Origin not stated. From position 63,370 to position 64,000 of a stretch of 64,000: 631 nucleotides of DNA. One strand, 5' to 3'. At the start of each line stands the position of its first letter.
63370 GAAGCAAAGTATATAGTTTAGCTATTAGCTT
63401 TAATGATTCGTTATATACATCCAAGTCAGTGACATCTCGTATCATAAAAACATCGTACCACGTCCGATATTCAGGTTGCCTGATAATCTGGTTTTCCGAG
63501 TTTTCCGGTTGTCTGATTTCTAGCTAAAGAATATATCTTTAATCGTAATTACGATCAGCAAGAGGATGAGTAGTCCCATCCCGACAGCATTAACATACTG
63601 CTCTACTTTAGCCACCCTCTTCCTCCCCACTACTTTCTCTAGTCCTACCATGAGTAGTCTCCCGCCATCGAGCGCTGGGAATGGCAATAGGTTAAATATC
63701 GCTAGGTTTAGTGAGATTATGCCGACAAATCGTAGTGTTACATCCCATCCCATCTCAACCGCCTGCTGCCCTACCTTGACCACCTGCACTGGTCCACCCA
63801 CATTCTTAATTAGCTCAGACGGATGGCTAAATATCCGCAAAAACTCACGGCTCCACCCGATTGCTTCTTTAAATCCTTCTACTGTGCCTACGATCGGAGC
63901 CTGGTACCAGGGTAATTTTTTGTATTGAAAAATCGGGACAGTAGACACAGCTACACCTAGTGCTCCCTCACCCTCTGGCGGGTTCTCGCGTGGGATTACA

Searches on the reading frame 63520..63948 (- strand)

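Call 77: search_protein_families(library=pfam, proteins=[window:63520-63948:-], max_evalue=0.001)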
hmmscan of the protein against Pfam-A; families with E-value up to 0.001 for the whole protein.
window:63520-63948:- (142 aa): 1 family
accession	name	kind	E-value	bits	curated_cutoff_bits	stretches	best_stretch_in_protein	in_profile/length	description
PF02163.28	Peptidase_M50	-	5.3e-22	78.7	27.2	1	34-130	128-221/221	Peptidase family M50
